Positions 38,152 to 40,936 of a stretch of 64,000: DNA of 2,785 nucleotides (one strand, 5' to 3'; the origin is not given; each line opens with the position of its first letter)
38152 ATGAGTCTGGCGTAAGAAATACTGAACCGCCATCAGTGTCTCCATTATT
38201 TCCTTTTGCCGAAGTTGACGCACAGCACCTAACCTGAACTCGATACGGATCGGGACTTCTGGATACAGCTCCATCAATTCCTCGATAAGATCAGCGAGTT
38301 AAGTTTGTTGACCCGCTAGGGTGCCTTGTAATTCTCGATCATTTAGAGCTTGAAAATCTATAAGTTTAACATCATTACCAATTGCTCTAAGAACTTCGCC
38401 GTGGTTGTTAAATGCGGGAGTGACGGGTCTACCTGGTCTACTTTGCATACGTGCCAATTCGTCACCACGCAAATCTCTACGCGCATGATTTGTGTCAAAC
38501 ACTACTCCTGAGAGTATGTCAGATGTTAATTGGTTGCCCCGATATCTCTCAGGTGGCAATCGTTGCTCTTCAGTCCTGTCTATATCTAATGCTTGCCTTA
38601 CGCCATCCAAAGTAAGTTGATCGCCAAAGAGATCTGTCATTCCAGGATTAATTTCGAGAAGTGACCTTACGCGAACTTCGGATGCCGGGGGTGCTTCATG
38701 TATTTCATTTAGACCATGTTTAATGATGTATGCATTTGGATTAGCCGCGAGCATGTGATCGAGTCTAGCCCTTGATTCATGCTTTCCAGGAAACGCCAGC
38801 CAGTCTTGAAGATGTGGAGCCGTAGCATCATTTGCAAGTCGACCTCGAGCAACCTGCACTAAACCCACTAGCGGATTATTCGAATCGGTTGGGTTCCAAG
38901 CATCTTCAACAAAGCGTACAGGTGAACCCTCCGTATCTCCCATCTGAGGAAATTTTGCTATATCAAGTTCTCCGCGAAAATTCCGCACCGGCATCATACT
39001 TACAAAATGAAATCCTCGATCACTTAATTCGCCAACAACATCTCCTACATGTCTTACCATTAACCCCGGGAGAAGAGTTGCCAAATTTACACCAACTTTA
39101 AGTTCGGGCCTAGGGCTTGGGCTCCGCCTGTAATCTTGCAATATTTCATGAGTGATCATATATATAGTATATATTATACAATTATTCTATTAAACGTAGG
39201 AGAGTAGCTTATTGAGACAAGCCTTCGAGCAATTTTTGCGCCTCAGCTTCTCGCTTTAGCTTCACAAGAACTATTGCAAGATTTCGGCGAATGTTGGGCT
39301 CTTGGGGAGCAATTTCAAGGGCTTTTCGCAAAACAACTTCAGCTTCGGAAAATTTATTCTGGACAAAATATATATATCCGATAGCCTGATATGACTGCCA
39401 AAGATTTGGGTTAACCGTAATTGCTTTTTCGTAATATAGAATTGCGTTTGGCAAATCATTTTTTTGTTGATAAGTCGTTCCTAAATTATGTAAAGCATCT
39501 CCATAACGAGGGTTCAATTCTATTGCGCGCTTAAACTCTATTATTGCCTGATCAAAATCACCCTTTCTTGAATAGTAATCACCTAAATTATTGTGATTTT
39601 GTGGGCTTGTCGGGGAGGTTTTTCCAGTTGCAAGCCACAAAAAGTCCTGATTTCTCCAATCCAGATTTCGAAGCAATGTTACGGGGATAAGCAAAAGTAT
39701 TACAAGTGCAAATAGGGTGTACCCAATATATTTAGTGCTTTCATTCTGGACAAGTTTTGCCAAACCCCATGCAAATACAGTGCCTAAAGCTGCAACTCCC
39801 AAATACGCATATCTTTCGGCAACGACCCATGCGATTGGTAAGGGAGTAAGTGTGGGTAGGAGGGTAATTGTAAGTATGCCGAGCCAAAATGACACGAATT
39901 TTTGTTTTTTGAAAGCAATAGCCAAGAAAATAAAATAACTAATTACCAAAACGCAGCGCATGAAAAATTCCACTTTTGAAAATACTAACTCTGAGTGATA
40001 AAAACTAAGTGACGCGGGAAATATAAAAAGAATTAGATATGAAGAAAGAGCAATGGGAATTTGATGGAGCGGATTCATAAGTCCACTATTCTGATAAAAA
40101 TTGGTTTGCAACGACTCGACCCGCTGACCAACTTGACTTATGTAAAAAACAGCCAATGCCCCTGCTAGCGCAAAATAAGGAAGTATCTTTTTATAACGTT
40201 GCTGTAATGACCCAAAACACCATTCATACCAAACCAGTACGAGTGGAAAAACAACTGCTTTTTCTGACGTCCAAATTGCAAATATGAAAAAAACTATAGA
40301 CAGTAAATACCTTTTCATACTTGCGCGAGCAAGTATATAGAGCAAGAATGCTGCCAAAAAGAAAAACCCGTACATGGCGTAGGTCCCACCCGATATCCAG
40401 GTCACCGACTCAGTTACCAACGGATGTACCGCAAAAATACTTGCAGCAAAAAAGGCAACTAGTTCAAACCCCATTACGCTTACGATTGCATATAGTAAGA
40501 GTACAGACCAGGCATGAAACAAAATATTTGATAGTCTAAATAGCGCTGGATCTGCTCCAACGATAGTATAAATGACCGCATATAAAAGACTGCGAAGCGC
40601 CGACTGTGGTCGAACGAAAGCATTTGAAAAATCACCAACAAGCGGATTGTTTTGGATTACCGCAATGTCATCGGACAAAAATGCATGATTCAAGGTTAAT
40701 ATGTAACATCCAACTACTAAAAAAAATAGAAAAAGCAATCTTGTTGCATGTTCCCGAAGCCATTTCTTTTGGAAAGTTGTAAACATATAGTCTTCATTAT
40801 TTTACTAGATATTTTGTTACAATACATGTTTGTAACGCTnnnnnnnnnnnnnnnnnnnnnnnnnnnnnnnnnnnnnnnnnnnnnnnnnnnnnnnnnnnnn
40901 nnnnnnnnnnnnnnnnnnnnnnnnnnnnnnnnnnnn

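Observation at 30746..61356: ~30 kb glycan-assembly supercluster with five GT-C enzymes and two flippases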

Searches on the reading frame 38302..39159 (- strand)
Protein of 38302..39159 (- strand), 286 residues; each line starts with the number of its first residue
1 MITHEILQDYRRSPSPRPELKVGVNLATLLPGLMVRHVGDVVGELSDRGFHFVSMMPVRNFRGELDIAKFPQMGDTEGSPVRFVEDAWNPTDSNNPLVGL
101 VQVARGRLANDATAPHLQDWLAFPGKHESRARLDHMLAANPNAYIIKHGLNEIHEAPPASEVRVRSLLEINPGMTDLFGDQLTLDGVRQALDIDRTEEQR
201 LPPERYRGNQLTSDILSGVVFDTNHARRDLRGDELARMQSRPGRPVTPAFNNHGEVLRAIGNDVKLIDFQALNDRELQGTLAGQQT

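Call 3: search_protein_families(library=pfam, proteins=[window:38302-39159:-], max_evalue=0.01)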
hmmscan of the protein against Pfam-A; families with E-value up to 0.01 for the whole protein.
window:38302-39159:- (286 aa): 0 families

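Call 7: search_protein_families(library=ncbifam, proteins=[window:38302-39159:-], max_evalue=0.01)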
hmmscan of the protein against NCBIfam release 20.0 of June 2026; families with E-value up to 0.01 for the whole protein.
window:38302-39159:- (286 aa): 0 families

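Call 54: search_protein_families(library=pfam, proteins=[window:38302-39159:-], max_evalue=10)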
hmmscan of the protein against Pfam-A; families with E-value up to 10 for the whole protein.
window:38302-39159:- (286 aa): 2 families
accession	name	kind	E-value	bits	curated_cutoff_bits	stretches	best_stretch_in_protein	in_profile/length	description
PF19965.4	VMAP-M2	-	0.041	14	27.7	1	174-237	120-179/214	vWA-MoxR associated protein middle region (VMAP-M) 2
PF25591.1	LRV_2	-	1.9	8.9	27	0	109-133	33-57/61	Leucine Rich Repeat Variant domain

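Call 70: list_cluster_members(proteins=[window:38302-39159:-, window:47196-48332:-, window:33718-34125:-, window:32472-33728:+, window:36395-38119:+])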
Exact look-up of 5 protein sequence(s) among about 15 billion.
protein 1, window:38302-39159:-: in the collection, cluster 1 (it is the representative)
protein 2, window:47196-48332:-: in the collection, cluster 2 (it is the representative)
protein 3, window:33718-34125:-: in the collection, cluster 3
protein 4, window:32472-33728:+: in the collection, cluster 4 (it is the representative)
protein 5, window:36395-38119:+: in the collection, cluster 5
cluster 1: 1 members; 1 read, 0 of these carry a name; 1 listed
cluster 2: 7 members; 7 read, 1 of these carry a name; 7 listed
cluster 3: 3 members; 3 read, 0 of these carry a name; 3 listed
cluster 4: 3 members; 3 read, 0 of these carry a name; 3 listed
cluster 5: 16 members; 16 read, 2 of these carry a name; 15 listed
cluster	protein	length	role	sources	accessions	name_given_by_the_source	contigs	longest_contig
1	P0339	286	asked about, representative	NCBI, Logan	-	-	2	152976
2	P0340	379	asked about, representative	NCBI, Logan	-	-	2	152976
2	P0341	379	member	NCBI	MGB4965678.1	MAG: hypothetical protein WBO77_01040 [Microgenomates group bacterium]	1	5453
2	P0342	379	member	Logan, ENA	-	-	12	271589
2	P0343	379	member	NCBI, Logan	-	-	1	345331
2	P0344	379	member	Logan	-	-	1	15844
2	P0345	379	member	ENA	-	-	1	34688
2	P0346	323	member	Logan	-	-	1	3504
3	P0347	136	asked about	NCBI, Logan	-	-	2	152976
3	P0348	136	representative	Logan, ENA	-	-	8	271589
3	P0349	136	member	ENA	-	-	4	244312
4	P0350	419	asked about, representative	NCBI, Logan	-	-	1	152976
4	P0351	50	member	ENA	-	-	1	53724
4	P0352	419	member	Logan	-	-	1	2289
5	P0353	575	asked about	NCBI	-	-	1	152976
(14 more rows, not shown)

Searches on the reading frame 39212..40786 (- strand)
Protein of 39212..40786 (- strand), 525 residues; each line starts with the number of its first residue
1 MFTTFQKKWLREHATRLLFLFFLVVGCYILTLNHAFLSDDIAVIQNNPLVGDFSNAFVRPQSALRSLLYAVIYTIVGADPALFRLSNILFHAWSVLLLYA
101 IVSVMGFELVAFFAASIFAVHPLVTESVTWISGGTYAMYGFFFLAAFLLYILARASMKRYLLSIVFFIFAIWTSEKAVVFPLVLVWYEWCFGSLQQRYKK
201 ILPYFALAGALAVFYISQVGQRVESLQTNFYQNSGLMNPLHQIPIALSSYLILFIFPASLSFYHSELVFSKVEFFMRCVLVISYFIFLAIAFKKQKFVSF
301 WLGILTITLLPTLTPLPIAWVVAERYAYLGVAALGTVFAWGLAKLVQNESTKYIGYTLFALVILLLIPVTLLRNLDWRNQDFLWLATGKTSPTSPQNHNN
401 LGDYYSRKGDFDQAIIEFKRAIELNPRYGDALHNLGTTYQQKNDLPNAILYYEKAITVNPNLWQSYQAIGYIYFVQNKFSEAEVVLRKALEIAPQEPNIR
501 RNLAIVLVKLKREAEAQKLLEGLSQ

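Call 3: search_protein_families(library=pfam, proteins=[window:39212-40786:-], max_evalue=0.01)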
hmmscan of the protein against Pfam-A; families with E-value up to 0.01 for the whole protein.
window:39212-40786:- (525 aa): 20 families
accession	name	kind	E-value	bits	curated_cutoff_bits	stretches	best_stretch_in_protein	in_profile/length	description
PF07719.23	TPR_2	-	7.6e-24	82.3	27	3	397-427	3-33/34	Tetratricopeptide repeat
PF00515.34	TPR_1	-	3.6e-23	80.8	27.8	3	430-461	2-33/34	Tetratricopeptide repeat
PF13181.12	TPR_8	-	2.8e-22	77.3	25.7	3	398-427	4-33/34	Tetratricopeptide repeat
PF13431.12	TPR_17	-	1.8e-21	75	24.4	2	418-448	2-32/34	Tetratricopeptide repeat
PF13414.12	TPR_11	-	4.8e-18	65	26.8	3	402-442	1-41/42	TPR repeat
PF13424.12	TPR_12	-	1e-15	58.1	30.1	2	398-458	6-74/77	Tetratricopeptide repeat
PF14559.12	TPR_19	-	4.2e-14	53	25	2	476-523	4-51/68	Tetratricopeptide repeat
PF13374.12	TPR_10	-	5.7e-13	48.9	27.5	0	430-458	3-31/42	Tetratricopeptide repeat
PF13428.12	TPR_14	-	3.9e-12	46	23.5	2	465-505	3-43/44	Tetratricopeptide repeat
PF13432.12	TPR_16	-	5.8e-11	43.1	32.7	1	400-456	2-58/65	Tetratricopeptide repeat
PF13176.12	TPR_7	-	1.4e-10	40.9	27.9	1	431-460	1-32/36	Tetratricopeptide repeat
PF12895.13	ANAPC3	-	1.7e-07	31.9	27.2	1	442-521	2-80/82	Anaphase-promoting complex, cyclosome, subunit 3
PF13371.12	TPR_9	-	3.8e-06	27.2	35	1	438-501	4-67/73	Tetratricopeptide repeat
PF13174.12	TPR_6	-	8.4e-06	26.6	26.3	0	430-461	1-32/33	Tetratricopeptide repeat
PF25063.1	ARM_TT21_C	-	4.1e-05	24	35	1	401-502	101-203/209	Tetratricopeptide repeat protein 21 C-terminal ARM domain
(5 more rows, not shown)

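Call 7: search_protein_families(library=ncbifam, proteins=[window:39212-40786:-], max_evalue=0.01)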
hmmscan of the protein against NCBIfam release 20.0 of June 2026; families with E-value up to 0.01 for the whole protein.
window:39212-40786:- (525 aa): 30 families (the best 25 are shown)
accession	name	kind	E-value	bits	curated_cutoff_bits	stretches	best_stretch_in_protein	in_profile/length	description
TIGR02917.1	PEP_TPR_lipo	equivalog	1.3e-18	66.4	312.2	1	390-523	765-897/899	XrtA/PEP-CTERM system TPR-repeat protein PrsT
TIGR02521.1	type_IV_pilW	equivalog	2.8e-16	59.8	154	1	391-521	61-193/234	type IV pilus biogenesis/stability protein PilW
NF040959.1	MamA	equivalog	1.4e-13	50.8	200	1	399-515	41-157/204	magnetosome protein MamA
NF008391.2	PRK11189.1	equivalog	2.3e-10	40.5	250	2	390-438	94-142/297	lipoprotein NlpI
NF033762.1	social_mot_Tgl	equivalog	2.9e-10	39.9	225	2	433-521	35-124/252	social motility TPR repeat lipoprotein Tgl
NF033920.0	C39_PA2778_fam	equivalog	1.9e-09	37.3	150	2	441-521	168-248/255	PA2778 family cysteine peptidase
NF002725.1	PRK02603.1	equivalog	2.6e-08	34.1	143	2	398-442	75-119/173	photosystem I assembly protein Ycf3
NF047371.1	FlcA_CTERM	equivalog_domain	3.4e-08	32.4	300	1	399-519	403-529/646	periplasmic flagellar collar protein FlcA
NF047558.1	TPR_END_plus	domain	5.1e-08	32.7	32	1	400-431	4-35/56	TPR end-of-group domain-containing protein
NF007302.0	PRK09782.1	equivalog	7.1e-08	30.9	1223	1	408-518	592-701/990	phage receptor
NF047507.1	TPR_BatC_Lepto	exception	8.3e-08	32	175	1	396-435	97-136/214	TPR repeat-containing protein BatC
NF052415.1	T3SS_chap_SctY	equivalog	3.3e-06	27.6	70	1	469-523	12-66/106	type III secretion apparatus assembly chaperone SctY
TIGR00990.1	3a0801s09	subfamily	1.4e-05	24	757.25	1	389-496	325-432/615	mitochondrial import receptor subunit TOM70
TIGR00540.1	TPR_hemY_coli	hypoth_equivalog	1.5e-05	23.9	142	1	453-519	316-381/385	heme biosynthesis-associated TPR protein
NF033758.1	gliding_GltE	equivalog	3.8e-05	22.9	225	1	392-515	219-342/411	adventurous gliding motility TPR repeat lipoprotein GltE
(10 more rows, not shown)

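Call 35: search_solved_structures(query=A4, max_evalue=1, show_alignments=0)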
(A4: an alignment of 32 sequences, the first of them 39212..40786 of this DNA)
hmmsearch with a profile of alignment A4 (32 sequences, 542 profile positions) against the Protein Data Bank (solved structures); distinct sequences matched with E-value up to 1: 445 (the best 60 are shown).
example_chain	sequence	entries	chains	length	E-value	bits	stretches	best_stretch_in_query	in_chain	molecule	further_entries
9qhb_A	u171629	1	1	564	4.3e-149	500.6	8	393-476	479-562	Engineered tetratricopeptide repeat protein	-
7yeh_B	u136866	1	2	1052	1.2e-82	281.4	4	384-527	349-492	UDP-N-acetylglucosamine--peptide N-acetylglucosaminyltransferase 110 kDa subunit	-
7yea_A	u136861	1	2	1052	1.4e-82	281.2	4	393-527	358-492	UDP-N-acetylglucosamine--peptide N-acetylglucosaminyltransferase 110 kDa subunit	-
7ntf_A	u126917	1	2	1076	1.8e-82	280.8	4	393-527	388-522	Isoform 1 of UDP-N-acetylglucosamine--peptide N-acetylglucosaminyltransferase 110 kDa subu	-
8bu0_A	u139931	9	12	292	1.6e-79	271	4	393-476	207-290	Consensus tetratricopeptide repeat protein | Crystal structure of an 8-repeat consensus TPR superhelix with Zinc. | Monomer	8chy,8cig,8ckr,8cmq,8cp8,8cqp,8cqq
9qhc_A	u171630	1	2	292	3.3e-77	263.4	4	393-476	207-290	Engineered tetratricopeptide repeat protein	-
1w3b_A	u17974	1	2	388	1.2e-69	238.4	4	391-497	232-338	UDP-N-ACETYLGLUCOSAMINE--PEPTIDE N-ACETYLGLUCOSAMINYLTRANSFERASE 110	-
6eou_A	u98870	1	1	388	1.5e-69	238.1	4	391-497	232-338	UDP-N-acetylglucosamine--peptide N-acetylglucosaminyltransferase 110 kDa subunit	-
7y4i_A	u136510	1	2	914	1.1e-59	205.5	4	401-513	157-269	Probable UDP-N-acetylglucosamine--peptide N-acetylglucosaminyltransferase SPINDLY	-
8dtf_A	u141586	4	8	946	1.3e-59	205.3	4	401-520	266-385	Probable UDP-N-acetylglucosamine--peptide N-acetylglucosaminyltransferase SPINDLY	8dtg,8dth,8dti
7obi_A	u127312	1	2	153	7.6e-43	150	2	393-477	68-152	CTPR-rv4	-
8ch0_A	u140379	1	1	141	5.7e-40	140.5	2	393-462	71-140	Consensus tetratricopeptide repeat protein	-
2fo7_A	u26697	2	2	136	1.9e-39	138.8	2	393-462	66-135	SYNTHETIC CONSENSUS TPR PROTEIN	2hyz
9gzg_A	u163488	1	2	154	4.8e-38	134.1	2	393-476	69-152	Engineered CTPR protein with glutamic acids for conductivity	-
7qdr_B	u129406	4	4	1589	4.9e-38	134.1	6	398-511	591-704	Tetratricopeptide repeat protein 37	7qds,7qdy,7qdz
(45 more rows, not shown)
